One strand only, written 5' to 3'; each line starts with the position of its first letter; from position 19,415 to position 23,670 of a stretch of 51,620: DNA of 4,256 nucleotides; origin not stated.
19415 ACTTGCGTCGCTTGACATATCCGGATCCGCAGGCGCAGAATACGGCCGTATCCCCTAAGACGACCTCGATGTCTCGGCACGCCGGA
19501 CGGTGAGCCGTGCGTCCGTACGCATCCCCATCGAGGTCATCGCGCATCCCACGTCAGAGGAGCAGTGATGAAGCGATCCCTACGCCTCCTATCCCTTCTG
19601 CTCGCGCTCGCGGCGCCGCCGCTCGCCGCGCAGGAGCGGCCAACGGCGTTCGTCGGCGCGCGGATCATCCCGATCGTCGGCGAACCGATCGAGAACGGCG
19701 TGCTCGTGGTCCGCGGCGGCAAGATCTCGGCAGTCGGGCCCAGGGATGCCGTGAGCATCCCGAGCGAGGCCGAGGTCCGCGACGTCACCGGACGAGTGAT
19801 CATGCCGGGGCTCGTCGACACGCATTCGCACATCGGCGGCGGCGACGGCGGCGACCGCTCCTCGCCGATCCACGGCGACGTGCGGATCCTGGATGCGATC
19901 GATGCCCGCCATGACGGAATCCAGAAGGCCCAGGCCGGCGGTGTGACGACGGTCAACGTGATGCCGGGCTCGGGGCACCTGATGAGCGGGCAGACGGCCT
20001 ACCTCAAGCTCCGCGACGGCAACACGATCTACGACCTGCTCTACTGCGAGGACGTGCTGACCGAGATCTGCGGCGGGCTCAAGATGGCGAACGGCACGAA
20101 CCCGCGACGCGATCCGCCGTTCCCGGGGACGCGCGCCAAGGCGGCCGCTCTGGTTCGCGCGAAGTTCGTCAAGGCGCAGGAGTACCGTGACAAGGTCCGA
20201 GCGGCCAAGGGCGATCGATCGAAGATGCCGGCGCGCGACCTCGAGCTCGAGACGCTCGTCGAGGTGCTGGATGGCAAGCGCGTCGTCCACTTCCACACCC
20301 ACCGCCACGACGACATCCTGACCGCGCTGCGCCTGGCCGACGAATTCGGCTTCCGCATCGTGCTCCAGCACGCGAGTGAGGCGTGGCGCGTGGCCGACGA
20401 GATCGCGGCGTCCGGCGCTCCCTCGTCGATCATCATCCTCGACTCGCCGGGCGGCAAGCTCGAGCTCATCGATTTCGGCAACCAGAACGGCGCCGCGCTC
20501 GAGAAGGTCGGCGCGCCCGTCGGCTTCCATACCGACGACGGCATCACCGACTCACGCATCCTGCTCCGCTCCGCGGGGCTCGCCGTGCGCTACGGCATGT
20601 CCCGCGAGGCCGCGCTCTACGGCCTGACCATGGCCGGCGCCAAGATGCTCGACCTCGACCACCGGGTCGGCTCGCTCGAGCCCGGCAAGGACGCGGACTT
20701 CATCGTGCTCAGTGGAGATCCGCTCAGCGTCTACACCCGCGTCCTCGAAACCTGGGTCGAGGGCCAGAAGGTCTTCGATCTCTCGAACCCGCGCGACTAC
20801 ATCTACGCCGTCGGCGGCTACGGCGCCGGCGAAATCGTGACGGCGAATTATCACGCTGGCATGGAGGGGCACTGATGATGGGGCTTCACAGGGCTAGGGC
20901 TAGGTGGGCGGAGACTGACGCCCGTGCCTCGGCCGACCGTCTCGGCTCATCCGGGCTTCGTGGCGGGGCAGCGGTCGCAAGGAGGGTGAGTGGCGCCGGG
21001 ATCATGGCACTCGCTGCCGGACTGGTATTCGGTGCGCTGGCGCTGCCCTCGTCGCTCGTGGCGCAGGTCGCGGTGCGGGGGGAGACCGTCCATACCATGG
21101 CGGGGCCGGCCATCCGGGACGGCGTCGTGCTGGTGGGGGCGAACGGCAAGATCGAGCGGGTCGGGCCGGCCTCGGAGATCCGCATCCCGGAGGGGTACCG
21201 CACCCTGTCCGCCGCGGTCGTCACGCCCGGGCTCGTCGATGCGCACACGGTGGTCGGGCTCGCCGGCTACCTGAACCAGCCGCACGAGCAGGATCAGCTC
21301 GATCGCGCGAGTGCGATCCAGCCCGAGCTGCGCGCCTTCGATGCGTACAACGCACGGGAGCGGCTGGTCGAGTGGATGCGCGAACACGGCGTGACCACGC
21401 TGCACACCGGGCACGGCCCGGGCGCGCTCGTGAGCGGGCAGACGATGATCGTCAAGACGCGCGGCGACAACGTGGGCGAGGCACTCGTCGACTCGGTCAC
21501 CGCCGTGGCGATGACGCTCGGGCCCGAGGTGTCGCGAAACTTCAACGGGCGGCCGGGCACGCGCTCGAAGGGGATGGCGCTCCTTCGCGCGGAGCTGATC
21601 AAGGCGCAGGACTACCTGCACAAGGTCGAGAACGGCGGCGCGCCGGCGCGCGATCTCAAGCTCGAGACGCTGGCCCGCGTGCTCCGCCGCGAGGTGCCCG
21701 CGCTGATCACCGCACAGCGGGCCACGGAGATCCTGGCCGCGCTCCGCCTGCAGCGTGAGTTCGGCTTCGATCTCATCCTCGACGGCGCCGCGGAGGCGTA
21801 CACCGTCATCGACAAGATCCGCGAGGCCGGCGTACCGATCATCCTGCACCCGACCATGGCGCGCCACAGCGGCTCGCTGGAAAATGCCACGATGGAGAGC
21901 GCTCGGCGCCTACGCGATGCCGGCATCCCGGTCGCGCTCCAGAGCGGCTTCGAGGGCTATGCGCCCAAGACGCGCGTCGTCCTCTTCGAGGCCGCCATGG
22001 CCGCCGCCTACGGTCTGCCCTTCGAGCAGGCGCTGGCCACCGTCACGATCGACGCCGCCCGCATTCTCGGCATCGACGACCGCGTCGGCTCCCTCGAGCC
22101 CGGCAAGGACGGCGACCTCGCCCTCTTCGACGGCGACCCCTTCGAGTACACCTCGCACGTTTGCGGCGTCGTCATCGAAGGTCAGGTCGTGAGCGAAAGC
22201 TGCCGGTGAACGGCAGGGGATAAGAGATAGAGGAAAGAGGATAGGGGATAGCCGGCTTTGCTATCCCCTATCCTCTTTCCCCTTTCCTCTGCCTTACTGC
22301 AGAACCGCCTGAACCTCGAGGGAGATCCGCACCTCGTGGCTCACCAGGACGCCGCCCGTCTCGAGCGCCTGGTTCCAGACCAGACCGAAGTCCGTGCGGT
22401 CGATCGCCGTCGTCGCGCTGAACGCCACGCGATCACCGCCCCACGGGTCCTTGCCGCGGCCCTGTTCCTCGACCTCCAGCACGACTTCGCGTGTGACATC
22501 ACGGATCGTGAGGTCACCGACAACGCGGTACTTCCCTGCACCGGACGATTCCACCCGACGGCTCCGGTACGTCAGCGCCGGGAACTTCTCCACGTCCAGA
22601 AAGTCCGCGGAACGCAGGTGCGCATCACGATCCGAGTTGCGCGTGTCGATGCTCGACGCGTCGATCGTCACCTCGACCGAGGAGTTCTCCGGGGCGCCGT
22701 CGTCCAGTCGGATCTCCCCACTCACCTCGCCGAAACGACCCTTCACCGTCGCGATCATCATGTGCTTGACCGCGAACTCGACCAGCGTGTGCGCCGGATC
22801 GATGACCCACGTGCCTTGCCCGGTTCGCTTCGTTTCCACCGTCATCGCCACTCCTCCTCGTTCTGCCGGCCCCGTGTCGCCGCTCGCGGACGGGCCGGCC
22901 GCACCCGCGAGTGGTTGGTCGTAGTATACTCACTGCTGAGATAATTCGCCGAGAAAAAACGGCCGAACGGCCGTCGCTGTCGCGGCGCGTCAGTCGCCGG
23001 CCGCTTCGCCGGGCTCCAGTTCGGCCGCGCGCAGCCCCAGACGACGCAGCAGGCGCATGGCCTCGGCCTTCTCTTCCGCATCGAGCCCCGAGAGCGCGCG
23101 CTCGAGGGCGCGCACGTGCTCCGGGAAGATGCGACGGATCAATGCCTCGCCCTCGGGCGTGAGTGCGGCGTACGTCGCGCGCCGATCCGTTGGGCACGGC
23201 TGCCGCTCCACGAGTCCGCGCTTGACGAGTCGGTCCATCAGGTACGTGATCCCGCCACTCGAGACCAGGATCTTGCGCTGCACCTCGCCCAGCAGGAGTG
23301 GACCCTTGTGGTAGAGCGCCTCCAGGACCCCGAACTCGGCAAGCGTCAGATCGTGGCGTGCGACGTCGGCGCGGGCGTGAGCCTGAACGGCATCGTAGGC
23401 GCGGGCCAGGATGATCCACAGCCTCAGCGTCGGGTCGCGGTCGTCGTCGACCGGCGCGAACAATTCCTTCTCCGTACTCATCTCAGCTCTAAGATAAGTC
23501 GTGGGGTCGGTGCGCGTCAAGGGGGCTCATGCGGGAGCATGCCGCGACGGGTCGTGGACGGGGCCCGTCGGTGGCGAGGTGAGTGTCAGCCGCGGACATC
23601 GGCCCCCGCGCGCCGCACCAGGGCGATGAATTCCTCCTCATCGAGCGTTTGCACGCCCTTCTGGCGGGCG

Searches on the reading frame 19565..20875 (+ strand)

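Call 92: search_protein_families(library=pfam, proteins=[window:19565-20875:+], max_evalue=0.00001)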
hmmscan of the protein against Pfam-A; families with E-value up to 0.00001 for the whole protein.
window:19565-20875:+ (436 aa): 2 families
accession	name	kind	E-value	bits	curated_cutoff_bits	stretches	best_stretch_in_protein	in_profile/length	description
PF01979.26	Amidohydro_1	-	2.7e-17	63.5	25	1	311-395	238-324/345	Amidohydrolase family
PF07969.17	Amidohydro_3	-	5.7e-16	59.5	29.7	1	343-404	405-472/472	Amidohydrolase family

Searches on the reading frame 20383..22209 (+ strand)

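Call 93: search_protein_families(library=pfam, proteins=[window:20383-22209:+], max_evalue=0.00001)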
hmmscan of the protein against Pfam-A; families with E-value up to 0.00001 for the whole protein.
window:20383-22209:+ (608 aa): 2 families
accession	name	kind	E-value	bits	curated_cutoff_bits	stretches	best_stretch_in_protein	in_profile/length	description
PF01979.26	Amidohydro_1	-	1.7e-14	54.2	25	1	279-603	1-345/345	Amidohydrolase family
PF07969.17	Amidohydro_3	-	1.4e-13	51.6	29.7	1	505-603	357-471/472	Amidohydrolase family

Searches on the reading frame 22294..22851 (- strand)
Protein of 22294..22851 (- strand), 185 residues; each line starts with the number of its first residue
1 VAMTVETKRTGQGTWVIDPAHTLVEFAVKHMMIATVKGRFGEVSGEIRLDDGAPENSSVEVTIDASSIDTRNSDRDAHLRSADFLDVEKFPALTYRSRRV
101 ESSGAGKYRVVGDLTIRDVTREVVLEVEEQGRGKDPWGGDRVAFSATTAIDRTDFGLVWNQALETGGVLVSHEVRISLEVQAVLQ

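Call 93: search_protein_families(library=pfam, proteins=[window:22294-22851:-], max_evalue=0.00001)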
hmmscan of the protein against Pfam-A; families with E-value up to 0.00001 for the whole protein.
window:22294-22851:- (185 aa): 1 family
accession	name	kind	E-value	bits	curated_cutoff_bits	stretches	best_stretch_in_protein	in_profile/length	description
PF04264.18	YceI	-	1.9e-52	178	23.7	1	15-182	1-150/150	YceI-like domain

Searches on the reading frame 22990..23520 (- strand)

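Call 93: search_protein_families(library=pfam, proteins=[window:22990-23520:-], max_evalue=0.00001)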
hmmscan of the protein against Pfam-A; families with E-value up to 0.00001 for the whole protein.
window:22990-23520:- (176 aa): 3 families
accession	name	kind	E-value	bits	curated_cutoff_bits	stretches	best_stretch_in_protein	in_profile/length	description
PF12802.13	MarR_2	-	3.2e-15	56.5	27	1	56-115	1-61/61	MarR family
PF01047.28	MarR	-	4.4e-13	49.3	24.6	1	58-115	1-58/59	MarR family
PF13463.12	HTH_27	-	1.2e-06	29.2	22.2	1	65-124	8-68/68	Winged helix DNA-binding domain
